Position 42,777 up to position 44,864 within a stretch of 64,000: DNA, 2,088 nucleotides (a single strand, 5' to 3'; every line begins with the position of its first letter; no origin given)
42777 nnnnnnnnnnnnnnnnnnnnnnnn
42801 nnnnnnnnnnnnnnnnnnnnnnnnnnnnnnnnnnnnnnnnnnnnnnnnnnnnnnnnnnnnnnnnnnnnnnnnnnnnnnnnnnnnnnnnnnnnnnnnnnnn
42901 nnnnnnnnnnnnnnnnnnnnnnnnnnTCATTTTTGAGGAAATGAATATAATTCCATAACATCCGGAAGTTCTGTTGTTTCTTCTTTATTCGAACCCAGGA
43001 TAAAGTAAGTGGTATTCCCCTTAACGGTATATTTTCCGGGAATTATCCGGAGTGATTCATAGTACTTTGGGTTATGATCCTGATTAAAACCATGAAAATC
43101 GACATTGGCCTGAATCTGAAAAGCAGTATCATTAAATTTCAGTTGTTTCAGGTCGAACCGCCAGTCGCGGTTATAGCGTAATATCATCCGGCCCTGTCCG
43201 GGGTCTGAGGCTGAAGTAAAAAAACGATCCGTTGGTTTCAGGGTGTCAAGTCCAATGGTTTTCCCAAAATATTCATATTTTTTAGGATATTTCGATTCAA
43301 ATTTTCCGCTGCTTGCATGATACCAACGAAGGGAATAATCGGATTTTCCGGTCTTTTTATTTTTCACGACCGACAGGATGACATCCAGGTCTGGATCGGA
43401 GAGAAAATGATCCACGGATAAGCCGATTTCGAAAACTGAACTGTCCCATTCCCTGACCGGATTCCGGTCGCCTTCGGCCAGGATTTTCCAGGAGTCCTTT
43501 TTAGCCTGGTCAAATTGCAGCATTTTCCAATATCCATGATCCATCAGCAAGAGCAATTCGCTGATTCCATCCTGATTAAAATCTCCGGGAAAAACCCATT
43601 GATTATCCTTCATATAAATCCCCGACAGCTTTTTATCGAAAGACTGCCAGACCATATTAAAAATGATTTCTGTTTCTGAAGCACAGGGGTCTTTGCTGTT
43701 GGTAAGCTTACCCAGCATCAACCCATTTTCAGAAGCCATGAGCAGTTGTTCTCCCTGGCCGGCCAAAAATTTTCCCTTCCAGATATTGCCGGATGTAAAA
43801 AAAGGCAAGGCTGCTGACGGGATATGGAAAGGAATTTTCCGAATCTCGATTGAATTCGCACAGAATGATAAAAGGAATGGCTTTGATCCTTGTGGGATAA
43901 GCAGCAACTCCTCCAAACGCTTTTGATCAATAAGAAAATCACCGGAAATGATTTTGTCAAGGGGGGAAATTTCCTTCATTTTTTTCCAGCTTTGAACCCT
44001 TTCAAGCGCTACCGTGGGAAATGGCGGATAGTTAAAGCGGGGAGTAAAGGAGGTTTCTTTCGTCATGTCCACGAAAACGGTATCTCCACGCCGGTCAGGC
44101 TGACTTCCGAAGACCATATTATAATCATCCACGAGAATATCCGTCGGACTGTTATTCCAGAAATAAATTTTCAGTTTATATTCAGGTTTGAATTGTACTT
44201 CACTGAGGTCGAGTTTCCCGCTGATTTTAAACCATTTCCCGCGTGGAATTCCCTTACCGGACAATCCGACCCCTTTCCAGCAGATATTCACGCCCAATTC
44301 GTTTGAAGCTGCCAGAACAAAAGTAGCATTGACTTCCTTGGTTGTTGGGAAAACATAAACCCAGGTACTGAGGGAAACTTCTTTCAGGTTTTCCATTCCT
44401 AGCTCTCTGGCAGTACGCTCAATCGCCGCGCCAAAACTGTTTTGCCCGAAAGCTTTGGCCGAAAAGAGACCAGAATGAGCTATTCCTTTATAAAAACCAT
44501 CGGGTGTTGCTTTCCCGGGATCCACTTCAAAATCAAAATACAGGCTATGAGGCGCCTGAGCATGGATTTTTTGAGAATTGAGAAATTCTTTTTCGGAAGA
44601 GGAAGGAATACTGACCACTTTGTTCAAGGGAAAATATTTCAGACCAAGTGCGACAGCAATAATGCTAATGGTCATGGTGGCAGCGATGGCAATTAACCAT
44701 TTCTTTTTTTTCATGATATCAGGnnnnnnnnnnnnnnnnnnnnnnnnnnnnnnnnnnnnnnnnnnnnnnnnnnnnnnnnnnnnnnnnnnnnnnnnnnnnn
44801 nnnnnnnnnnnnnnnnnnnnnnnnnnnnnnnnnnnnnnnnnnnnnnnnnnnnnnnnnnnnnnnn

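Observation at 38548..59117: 20.6-kb, 11-gene co-directional envelope block joining cell-wall precursor, glycan O-acylation, LtaS-like and T9SS-cargo genes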

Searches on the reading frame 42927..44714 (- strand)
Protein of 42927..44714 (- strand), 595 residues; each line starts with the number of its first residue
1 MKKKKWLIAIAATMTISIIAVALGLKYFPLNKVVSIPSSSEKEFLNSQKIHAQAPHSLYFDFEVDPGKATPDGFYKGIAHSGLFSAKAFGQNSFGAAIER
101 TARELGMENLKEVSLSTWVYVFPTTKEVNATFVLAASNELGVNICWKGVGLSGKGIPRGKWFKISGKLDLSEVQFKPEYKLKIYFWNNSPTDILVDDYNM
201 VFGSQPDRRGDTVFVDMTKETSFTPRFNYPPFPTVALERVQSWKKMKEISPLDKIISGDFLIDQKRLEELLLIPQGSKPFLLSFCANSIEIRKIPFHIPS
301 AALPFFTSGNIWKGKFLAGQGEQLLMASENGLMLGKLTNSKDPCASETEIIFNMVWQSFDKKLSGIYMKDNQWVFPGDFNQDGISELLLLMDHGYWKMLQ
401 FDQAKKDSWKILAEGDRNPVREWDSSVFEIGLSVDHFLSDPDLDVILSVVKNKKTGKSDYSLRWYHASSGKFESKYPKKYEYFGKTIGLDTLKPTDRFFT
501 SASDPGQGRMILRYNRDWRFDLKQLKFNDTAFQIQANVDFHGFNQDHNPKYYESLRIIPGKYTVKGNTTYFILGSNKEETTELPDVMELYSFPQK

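Call 3: search_protein_families(library=pfam, proteins=[window:42927-44714:-], max_evalue=0.01)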
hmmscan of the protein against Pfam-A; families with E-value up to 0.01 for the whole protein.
window:42927-44714:- (595 aa): 0 families

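Call 5: search_protein_families(library=ncbifam, proteins=[window:42927-44714:-], max_evalue=0.01)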
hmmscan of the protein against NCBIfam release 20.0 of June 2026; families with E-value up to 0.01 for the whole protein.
window:42927-44714:- (595 aa): 0 families

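Call 26: search_solved_structures(query=A4, max_evalue=5, show_alignments=2)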
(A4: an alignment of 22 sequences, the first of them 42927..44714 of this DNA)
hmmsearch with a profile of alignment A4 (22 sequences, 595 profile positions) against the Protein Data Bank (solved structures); distinct sequences matched with E-value up to 5: 1.
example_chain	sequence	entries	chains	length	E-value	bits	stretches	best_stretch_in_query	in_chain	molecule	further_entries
8w20_C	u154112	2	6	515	2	9.9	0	363-400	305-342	Secreted esterase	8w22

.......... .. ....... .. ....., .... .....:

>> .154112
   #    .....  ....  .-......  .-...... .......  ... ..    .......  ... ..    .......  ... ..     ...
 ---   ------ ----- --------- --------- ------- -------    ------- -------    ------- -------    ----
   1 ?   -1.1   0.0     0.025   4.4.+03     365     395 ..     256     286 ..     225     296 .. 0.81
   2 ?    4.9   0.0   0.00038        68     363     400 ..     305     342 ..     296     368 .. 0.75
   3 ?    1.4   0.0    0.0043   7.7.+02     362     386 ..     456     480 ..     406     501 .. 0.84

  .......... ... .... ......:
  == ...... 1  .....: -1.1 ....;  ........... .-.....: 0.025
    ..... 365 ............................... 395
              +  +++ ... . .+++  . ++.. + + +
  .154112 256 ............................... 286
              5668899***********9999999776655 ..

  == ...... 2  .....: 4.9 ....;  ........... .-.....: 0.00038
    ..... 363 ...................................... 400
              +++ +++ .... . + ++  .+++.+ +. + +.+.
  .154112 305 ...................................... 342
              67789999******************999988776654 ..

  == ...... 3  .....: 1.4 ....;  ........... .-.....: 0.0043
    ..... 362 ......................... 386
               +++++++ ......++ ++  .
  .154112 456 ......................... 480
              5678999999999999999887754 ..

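Call 47: search_protein_families(library=pfam, alignment_id=A4, max_evalue=5)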
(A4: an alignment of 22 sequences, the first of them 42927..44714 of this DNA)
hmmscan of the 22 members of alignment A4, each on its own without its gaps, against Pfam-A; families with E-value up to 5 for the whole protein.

A. member 1, window:42927-44714:- (595 aa): 2 families
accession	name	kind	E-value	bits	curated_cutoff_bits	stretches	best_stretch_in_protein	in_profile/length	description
PF13517.12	FG-GAP_3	-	0.14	13.2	26.9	0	373-388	45-60/61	FG-GAP-like repeat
PF16713.10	EAGR_box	-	0.26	11.5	27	1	365-383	13-31/34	Enriched in aromatic and glycine Residues box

B. families by the number of members that match (of 22 scanned): 7 families
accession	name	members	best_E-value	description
PF13517.12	FG-GAP_3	13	7.5e-05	FG-GAP-like repeat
PF01839.29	FG-GAP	8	0.0092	FG-GAP repeat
PF13964.12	Kelch_6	2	0.0099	Kelch motif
PF13800.11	Sigma_reg_N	1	0.085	Sigma factor regulator N-terminal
PF23743.1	Beta-prop_BBS7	1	0.15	BBS7 beta-propeller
PF20187.3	DUF6550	1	0.15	Family of unknown function (DUF6550)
PF16713.10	EAGR_box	1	0.26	Enriched in aromatic and glycine Residues box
